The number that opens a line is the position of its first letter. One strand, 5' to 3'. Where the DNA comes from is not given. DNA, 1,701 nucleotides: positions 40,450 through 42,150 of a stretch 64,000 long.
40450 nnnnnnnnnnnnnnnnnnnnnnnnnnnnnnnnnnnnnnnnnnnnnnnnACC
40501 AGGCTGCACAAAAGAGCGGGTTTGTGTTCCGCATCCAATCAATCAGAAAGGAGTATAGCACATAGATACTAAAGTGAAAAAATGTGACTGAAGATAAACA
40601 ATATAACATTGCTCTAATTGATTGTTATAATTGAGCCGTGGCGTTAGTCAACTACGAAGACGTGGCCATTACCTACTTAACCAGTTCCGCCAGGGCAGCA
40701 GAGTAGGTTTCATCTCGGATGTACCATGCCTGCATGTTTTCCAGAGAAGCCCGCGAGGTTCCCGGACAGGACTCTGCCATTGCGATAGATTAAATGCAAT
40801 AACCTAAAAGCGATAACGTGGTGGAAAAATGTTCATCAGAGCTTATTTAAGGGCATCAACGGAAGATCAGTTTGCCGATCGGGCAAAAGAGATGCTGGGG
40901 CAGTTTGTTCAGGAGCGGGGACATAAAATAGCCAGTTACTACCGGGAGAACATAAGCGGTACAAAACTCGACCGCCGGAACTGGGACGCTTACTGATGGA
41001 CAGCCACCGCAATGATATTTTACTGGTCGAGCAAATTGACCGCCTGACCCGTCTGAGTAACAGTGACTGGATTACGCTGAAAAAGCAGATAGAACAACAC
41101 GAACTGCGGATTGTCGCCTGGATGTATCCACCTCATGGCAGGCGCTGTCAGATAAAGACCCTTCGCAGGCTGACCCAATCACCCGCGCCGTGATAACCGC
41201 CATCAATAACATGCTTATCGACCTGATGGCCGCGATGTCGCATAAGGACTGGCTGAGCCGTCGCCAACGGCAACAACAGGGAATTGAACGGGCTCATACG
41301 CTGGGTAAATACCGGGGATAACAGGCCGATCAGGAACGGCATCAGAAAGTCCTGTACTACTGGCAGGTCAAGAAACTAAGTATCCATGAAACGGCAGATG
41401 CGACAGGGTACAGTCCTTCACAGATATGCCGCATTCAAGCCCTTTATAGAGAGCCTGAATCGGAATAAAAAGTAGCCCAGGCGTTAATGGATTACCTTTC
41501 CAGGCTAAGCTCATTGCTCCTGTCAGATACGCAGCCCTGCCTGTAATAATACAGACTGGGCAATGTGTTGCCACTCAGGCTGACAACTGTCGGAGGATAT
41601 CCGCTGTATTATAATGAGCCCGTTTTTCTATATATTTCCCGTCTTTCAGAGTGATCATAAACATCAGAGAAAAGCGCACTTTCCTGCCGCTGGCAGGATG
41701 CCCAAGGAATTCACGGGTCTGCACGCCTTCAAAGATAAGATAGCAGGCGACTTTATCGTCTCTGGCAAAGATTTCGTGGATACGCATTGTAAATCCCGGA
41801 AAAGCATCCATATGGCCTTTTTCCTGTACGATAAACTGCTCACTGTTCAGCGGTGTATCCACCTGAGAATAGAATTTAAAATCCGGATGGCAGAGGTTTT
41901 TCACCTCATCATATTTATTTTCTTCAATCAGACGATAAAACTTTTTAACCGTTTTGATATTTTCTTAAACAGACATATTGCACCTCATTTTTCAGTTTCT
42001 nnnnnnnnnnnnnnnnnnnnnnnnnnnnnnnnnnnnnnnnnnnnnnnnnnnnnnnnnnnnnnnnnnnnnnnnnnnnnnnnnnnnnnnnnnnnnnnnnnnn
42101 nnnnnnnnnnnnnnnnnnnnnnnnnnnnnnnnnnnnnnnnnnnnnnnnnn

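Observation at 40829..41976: Decayed genes in the cargo island: multiply frameshifted serine recombinase and a SnoaL-like gene with a stop at codon 4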

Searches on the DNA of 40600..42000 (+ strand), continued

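Call 45: search_dna_similar(query=window:40940-41010:+, collection=plasmids, mode=near, max_rows=30, rows=spread)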
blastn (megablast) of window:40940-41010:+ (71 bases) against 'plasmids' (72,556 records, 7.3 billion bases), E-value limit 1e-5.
Records with a match: 170; places in all: 175; records where one place covers at least 80% of the query: 168.
Best place of each record, by identity: >=99% 43; 95-99% 28; 90-95% 53; 80-90% 46.
By first word of the organism name: Escherichia 115; Salmonella 19; Citrobacter 11; Klebsiella 10; Enterobacter 6; Yersinia 6; Cronobacter 1; Lelliottia 1; Shigella 1.
By predicted mobility (MOB-suite, as given by PLSDB): conjugative 69; non-mobilizable 60; mobilizable 41.
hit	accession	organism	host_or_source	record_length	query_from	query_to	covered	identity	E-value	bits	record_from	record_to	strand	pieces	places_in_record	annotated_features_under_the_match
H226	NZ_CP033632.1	Escherichia coli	cell culture,chicken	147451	1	71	100%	100.0%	5e-29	132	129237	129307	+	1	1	none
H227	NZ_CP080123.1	Escherichia coli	chicken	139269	1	71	100%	100.0%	5e-29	132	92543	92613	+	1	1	none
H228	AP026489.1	Escherichia coli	whole organism,animal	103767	1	71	100%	100.0%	5e-29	132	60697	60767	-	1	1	hypothetical protein (x2)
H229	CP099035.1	Escherichia coli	culture,Pooled faeces sample collected ...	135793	1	71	100%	100.0%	5e-29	132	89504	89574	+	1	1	none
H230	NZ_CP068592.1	Escherichia coli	Gallus gallus,chicken stool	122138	1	71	100%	100.0%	5e-29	132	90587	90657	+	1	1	none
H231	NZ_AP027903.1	Escherichia coli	-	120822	1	71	100%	100.0%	5e-29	132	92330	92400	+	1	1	none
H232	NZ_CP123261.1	Escherichia coli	chicken,individual chicken feces,feces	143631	1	71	100%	100.0%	5e-29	132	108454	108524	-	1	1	none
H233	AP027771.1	Escherichia coli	Homo sapiens,whole organism,feces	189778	1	71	100%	100.0%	5e-29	132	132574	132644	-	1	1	hypothetical protein (x2)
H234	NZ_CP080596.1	Cronobacter sakazakii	food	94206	1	71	100%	98.6%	2e-27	126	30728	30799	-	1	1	none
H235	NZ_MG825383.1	Escherichia coli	chicken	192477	1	71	100%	98.6%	2e-27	126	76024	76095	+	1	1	none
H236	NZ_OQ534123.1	Escherichia coli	-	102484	1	71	100%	98.6%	2e-27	126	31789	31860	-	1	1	none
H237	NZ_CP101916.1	Escherichia coli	whole organism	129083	1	71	100%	95.8%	5e-24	115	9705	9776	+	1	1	recombinase family protein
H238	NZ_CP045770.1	Enterobacter cancerogenus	food,cilantro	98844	1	71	100%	94.4%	2e-22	110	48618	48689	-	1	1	recombinase family protein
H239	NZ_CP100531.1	Escherichia coli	Gallus gallus domesticus,whole ...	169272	1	71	100%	91.7%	5e-19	99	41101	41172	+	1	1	recombinase family protein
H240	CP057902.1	Escherichia coli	culture,Pooled sheep faecal samples ...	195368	1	71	100%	91.7%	5e-19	99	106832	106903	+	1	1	recombinase family protein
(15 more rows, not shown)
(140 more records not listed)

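Call 47: search_dna_similar(query=window:40673-40781:+, collection=plasmids, mode=distant, max_rows=30, rows=spread)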
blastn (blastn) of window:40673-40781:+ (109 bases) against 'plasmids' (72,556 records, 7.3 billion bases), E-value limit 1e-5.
Records with a match: 1742; places in all: 1834; records where one place covers at least 80% of the query: 1279.
Best place of each record, by identity: >=99% 63; 95-99% 4; 90-95% 36; 80-90% 452; 60-80% 1187.
By first word of the organism name: Klebsiella 700; Escherichia 404; Enterobacter 157; Pseudomonas 133; Citrobacter 88; Salmonella 81; Serratia 29; Raoultella 22; Providencia 21; Leclercia 16; and 29 more.
By predicted mobility (MOB-suite, as given by PLSDB): conjugative 1110; non-mobilizable 423; mobilizable 209.
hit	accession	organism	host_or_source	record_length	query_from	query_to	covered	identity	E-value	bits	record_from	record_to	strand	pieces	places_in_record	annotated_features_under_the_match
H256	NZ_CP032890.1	Escherichia coli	Homo sapiens,Culture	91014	1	109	100%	100.0%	2e-48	197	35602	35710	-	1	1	none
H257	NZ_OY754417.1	Escherichia coli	hen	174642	1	109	100%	99.1%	7e-47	193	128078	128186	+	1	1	none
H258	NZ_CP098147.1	Klebsiella pneumoniae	Canis lupus familiaris,Rectal swab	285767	5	109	96%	78.1%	7e-15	87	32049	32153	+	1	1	Tn3 family transposase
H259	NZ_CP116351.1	Enterobacter ludwigii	strawberry,pure cluture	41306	5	109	96%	76.2%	4e-12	78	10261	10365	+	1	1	Tn3 family transposase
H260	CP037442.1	Klebsiella sp. PO552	Homo sapiens,blood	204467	5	109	96%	75.2%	4e-11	73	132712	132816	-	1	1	none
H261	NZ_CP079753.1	Raoultella ornithinolytica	cell culture,urine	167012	5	109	96%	75.2%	4e-11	73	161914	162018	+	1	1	none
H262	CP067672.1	Klebsiella pneumoniae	Homo sapiens,urine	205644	5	109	96%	75.2%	4e-11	73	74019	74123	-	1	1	none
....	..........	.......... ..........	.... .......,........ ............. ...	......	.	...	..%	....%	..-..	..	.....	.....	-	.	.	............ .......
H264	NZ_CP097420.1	Klebsiella pneumoniae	Homo sapiens,Human gut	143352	5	109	96%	75.2%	4e-11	73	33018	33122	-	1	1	Tn3 family transposase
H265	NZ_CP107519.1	Klebsiella pneumoniae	Homo sapiens,sputum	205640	5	109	96%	75.2%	4e-11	73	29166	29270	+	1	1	none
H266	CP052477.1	Klebsiella pneumoniae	Homo sapiens,blood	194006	5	109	96%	75.2%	4e-11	73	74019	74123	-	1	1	Tn3 family transposase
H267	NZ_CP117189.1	Salmonella enterica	cell culture,anthropogenic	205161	5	109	96%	75.2%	4e-11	73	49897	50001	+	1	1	Tn3 family transposase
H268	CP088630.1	Escherichia coli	Homo sapiens,blood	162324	5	109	96%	74.3%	2e-9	69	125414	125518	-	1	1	none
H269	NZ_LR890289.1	Escherichia coli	Homo sapiens,rectal swab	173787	5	109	96%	74.3%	2e-9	69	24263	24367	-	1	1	none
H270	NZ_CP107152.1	Escherichia coli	Urine,human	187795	5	109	96%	74.3%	2e-9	69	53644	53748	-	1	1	none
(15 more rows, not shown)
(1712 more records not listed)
